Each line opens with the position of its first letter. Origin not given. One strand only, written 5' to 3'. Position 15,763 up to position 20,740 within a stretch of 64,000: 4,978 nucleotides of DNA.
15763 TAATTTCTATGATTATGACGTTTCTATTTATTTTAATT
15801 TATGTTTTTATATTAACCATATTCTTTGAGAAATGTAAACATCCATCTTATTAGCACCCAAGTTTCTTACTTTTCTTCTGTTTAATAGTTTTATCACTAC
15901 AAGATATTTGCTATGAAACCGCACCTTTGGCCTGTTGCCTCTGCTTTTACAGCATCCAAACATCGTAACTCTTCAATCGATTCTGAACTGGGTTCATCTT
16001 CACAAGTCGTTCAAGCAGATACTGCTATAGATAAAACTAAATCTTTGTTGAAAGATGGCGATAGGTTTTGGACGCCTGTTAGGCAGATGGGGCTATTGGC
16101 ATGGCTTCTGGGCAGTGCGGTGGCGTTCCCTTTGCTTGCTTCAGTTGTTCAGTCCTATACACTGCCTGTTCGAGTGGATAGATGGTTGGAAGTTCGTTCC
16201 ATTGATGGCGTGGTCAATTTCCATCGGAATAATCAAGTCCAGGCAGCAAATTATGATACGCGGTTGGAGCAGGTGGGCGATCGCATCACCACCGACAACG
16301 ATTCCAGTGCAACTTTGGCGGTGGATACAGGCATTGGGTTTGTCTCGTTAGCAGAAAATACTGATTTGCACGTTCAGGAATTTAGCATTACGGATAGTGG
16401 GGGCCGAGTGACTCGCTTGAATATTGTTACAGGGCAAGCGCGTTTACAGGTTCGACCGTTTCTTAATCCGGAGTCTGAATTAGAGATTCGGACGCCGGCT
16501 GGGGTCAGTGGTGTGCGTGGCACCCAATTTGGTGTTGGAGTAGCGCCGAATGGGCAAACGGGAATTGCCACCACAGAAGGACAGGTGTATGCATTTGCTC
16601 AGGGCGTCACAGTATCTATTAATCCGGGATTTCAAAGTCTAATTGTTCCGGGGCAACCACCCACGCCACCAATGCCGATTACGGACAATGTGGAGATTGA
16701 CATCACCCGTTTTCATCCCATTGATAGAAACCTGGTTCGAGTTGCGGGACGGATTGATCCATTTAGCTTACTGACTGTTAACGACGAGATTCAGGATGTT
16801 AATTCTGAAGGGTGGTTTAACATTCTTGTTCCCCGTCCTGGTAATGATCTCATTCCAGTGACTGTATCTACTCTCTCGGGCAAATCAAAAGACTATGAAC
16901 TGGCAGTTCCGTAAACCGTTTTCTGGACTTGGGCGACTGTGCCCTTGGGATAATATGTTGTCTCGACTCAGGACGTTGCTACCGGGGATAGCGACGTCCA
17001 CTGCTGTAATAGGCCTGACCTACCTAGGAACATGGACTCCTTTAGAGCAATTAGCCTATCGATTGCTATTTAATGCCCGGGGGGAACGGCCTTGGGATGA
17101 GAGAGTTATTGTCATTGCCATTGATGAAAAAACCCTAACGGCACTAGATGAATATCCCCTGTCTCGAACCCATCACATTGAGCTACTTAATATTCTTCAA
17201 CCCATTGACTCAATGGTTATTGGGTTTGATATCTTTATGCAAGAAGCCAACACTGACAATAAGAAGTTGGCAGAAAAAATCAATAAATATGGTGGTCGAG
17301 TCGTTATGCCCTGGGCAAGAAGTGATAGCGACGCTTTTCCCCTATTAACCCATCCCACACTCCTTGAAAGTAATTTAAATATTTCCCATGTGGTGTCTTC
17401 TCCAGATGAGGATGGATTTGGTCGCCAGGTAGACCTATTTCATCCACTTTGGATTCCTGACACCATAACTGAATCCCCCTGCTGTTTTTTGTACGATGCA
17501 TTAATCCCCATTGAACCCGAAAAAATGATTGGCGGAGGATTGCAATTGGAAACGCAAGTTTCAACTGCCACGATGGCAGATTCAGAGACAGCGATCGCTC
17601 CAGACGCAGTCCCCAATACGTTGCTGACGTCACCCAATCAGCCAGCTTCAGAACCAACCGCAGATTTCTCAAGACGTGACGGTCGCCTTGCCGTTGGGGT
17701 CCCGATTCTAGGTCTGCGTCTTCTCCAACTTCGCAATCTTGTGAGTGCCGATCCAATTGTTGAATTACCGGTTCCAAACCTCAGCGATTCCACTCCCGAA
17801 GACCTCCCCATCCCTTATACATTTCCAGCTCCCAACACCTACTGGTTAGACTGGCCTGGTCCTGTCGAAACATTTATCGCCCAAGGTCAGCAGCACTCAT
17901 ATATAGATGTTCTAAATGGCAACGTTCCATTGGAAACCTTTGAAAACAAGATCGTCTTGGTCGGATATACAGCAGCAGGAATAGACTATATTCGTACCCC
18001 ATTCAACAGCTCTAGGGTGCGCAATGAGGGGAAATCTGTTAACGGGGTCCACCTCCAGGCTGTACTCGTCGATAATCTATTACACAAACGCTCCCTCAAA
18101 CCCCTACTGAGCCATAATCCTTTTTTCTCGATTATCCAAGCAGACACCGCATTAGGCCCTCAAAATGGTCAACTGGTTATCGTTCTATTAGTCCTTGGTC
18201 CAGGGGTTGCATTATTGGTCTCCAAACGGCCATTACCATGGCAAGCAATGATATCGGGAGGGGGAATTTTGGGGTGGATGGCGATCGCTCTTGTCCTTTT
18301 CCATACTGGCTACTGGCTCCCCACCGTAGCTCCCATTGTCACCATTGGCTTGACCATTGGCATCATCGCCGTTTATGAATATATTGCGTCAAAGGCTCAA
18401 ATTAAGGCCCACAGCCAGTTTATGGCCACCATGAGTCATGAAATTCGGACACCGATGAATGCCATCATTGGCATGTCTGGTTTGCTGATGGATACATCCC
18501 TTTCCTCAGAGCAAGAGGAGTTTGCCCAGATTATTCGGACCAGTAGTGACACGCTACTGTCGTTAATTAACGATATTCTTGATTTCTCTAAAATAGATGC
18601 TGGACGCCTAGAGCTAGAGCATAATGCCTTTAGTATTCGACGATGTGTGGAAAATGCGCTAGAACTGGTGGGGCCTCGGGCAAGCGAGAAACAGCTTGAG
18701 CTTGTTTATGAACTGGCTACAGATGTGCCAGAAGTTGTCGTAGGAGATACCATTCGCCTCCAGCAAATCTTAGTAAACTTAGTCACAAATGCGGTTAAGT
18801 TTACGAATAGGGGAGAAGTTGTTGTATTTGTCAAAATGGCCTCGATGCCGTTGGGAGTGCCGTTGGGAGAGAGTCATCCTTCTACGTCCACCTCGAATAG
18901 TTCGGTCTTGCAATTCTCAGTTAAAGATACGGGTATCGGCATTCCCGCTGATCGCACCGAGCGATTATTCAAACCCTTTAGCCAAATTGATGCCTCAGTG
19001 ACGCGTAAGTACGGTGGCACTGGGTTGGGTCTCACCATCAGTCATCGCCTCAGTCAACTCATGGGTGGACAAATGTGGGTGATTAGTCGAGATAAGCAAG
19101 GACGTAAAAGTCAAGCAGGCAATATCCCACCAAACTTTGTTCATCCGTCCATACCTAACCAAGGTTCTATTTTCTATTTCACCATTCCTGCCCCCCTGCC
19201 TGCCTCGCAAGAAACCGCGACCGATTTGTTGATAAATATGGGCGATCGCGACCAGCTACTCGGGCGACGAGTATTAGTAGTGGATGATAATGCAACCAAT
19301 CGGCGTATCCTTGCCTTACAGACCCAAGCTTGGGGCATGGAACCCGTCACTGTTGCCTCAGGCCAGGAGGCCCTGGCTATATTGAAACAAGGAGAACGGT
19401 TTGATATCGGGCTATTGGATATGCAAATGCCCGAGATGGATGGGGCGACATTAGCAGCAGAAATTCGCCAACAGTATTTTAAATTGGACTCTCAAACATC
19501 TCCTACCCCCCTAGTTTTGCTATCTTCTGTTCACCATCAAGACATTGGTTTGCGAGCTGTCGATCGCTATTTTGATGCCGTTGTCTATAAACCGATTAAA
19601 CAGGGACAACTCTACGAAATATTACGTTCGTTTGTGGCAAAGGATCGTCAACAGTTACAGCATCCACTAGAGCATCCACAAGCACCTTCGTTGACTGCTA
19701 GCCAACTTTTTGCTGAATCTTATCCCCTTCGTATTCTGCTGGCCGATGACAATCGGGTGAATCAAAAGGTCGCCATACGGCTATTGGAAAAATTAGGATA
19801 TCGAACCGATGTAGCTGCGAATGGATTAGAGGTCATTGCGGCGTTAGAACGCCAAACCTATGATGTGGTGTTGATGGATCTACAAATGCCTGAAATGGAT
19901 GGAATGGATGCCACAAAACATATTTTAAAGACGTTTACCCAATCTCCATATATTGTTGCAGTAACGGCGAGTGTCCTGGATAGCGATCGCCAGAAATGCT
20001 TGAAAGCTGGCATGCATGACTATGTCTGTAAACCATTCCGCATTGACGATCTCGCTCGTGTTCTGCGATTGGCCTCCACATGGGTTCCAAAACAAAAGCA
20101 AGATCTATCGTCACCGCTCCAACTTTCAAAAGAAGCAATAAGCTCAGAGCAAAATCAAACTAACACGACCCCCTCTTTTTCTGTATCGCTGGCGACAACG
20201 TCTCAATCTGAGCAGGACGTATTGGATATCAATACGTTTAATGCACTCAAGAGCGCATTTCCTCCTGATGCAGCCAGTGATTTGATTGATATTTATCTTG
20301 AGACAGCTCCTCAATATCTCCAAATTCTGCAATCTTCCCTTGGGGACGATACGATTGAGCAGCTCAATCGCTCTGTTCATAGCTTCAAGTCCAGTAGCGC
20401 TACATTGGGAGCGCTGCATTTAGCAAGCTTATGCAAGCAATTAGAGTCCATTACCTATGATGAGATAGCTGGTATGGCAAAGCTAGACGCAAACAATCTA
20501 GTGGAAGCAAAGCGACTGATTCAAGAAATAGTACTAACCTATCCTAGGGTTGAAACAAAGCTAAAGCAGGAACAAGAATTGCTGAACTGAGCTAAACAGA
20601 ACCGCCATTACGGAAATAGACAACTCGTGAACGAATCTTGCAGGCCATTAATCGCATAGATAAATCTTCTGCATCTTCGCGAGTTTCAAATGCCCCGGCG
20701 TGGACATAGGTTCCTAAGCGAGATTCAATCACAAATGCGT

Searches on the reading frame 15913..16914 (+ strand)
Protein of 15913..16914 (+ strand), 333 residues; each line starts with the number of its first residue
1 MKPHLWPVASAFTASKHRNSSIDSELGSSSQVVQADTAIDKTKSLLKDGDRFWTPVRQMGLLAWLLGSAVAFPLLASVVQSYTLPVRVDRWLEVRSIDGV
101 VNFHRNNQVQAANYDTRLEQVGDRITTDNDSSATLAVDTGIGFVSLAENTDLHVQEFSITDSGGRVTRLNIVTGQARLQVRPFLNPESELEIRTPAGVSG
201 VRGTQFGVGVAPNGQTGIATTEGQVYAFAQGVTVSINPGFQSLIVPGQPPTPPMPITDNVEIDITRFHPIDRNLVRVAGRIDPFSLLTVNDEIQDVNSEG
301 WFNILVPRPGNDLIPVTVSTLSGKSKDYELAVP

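Call 16: search_protein_families(library=pfam, proteins=[window:15913-16914:+], max_evalue=0.0001)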
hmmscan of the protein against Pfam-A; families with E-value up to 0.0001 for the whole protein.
window:15913-16914:+ (333 aa): 1 family
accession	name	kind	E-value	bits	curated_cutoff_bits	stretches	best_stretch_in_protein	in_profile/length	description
PF04773.18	FecR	-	9.5e-11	42.4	24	1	123-225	1-96/97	FecR protein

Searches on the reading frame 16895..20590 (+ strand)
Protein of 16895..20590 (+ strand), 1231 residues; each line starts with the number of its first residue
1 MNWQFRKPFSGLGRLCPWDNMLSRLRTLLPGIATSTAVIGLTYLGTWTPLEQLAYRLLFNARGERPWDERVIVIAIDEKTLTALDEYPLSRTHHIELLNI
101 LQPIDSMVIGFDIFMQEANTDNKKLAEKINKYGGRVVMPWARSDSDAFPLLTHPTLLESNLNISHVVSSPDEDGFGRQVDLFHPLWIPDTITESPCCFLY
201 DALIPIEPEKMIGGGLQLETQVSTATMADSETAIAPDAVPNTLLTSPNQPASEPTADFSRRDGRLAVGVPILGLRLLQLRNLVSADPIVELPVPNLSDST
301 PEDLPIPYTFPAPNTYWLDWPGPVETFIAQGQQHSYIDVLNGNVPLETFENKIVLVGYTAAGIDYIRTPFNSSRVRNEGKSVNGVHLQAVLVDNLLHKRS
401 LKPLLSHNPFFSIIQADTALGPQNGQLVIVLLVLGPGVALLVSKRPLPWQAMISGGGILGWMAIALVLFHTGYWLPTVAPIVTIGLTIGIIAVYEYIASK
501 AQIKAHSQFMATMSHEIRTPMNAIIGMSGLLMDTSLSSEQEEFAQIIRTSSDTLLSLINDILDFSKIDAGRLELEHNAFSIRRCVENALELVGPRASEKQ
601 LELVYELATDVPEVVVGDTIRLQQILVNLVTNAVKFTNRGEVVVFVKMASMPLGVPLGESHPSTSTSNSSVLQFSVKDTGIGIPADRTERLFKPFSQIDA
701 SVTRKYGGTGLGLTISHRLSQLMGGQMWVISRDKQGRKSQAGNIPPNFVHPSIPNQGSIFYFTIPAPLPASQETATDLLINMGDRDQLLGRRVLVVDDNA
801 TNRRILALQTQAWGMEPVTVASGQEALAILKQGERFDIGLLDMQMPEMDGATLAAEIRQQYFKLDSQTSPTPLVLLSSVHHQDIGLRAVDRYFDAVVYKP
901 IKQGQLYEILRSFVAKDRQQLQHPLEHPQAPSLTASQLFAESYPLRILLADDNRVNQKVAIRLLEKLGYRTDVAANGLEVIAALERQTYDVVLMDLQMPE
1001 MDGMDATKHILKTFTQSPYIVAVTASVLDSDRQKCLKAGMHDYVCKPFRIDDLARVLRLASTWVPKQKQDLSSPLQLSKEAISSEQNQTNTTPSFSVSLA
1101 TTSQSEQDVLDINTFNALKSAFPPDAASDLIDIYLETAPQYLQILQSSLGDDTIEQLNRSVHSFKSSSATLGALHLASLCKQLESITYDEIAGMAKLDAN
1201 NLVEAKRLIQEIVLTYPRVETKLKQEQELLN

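Call 16: search_protein_families(library=pfam, proteins=[window:16895-20590:+], max_evalue=0.0001)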
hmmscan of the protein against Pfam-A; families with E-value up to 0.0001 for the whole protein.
window:16895-20590:+ (1231 aa): 5 families
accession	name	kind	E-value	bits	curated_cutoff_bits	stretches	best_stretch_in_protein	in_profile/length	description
PF00072.30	Response_reg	-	1.2e-45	154.7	30.2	2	947-1056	1-109/111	Response regulator receiver domain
PF05226.16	CHASE2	-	2.3e-32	113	26.3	1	35-399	3-226/257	CHASE2 domain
PF02518.31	HATPase_c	-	2.4e-24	86.4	26.4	1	617-766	1-109/111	Histidine kinase-, DNA gyrase B-, and HSP90-like ATPase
PF00512.31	HisKA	-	2.2e-22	79.3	26.9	1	506-570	2-66/66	His Kinase A (phospho-acceptor) domain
PF01627.28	Hpt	-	5.4e-13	49.4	24.6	1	1129-1187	1-59/84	Hpt domain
